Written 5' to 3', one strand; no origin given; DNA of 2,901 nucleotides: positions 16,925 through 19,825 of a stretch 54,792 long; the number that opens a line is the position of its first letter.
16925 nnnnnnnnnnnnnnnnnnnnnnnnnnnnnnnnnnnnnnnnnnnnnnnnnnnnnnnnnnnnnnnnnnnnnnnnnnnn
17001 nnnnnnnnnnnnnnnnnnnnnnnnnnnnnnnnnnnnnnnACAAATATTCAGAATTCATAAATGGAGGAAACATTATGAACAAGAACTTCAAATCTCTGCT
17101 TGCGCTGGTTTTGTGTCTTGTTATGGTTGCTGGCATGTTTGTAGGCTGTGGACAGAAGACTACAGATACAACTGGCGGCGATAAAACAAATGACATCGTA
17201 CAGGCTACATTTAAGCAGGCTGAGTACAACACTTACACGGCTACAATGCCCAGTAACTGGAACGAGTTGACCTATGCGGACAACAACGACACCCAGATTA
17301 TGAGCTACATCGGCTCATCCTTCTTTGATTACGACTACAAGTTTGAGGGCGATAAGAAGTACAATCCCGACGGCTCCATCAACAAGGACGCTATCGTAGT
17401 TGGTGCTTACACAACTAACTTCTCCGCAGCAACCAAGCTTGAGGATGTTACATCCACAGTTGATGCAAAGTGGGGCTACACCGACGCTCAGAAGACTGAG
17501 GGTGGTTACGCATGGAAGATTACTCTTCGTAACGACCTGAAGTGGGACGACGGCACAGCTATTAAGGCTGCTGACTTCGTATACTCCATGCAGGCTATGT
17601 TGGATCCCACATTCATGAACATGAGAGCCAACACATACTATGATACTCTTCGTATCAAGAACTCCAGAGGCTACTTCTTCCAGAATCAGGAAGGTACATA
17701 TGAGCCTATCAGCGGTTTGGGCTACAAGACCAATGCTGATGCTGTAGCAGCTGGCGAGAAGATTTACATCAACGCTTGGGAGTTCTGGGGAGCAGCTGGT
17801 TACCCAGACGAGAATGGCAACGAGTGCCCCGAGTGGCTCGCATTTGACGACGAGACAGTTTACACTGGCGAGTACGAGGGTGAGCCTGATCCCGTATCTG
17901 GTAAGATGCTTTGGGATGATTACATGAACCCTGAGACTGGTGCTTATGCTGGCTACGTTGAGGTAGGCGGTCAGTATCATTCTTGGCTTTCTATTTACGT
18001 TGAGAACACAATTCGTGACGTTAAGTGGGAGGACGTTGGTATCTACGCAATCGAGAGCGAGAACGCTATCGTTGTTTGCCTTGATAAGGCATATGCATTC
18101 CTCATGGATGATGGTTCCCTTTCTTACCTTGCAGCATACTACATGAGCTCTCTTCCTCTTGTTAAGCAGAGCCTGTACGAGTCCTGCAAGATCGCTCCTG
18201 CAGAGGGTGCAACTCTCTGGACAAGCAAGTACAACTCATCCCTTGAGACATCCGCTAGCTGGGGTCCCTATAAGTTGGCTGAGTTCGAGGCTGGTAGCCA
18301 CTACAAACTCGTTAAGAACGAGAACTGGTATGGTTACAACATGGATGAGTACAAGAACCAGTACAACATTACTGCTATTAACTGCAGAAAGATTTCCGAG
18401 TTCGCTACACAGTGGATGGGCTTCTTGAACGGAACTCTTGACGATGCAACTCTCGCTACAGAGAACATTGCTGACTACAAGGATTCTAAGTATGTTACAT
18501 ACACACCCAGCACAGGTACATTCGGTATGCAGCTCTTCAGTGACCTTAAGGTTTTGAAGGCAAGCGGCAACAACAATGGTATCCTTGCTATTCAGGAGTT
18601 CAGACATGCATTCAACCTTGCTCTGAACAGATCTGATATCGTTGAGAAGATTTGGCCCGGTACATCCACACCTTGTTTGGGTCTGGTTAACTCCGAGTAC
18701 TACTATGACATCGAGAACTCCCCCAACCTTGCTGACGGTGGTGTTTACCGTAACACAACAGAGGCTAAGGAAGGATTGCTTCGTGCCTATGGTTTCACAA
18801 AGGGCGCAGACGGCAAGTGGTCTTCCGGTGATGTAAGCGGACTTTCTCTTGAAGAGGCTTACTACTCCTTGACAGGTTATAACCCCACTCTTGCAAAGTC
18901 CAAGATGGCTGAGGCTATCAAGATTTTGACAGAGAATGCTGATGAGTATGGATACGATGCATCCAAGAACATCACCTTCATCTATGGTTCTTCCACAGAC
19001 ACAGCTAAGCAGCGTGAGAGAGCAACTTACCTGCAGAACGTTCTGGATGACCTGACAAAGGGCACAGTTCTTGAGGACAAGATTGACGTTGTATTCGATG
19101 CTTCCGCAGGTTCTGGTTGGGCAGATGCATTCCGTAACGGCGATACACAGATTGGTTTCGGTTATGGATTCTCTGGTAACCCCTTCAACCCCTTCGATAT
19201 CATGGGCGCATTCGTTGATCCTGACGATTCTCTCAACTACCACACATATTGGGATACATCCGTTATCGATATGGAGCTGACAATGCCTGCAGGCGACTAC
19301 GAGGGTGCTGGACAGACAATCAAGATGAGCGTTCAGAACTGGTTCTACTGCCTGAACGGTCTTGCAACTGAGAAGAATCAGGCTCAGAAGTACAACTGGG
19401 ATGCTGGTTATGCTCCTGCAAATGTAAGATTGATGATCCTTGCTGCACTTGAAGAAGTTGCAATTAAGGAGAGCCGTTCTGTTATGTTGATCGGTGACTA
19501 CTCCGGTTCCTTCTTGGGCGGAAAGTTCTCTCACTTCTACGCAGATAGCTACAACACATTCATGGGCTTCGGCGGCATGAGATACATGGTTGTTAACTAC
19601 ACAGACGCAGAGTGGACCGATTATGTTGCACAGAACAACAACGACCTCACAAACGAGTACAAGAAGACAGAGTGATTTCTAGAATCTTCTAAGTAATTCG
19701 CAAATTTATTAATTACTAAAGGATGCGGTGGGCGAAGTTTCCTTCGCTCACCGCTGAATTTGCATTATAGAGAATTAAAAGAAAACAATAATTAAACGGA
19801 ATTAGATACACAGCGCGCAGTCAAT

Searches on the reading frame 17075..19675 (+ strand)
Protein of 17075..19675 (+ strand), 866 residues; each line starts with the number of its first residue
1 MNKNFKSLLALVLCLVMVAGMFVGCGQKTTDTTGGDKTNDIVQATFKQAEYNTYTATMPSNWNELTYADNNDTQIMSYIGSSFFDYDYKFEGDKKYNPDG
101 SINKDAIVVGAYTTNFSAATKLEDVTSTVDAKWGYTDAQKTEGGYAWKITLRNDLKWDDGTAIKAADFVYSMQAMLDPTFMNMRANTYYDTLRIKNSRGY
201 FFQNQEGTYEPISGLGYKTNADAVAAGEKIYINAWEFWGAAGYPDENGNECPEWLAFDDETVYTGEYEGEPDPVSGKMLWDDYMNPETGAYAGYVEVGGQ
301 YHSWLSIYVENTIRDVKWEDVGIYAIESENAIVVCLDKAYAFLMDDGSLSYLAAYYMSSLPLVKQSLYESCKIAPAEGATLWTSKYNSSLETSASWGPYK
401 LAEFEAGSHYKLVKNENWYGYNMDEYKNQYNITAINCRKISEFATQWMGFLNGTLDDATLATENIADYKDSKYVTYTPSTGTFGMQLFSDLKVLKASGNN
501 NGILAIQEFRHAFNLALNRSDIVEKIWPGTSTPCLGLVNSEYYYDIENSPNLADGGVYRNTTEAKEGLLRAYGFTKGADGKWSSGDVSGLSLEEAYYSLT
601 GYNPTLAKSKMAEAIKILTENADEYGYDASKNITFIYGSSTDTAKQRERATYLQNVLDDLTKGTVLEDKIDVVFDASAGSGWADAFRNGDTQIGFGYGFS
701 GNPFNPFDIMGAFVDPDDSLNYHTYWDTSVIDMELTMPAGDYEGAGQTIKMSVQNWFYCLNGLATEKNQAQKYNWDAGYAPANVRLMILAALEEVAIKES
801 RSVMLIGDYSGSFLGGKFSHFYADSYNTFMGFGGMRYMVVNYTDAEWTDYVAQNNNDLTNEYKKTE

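Call 72: search_protein_families(library=pfam, proteins=[window:17075-19675:+], max_evalue=0.00001)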
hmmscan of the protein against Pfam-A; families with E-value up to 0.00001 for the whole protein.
window:17075-19675:+ (866 aa): 1 family
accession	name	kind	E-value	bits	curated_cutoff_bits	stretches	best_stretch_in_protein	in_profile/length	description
PF00496.27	SBP_bac_5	-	2.1e-31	109.8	32.4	2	383-717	105-364/368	Bacterial extracellular solute-binding proteins, family 5 Middle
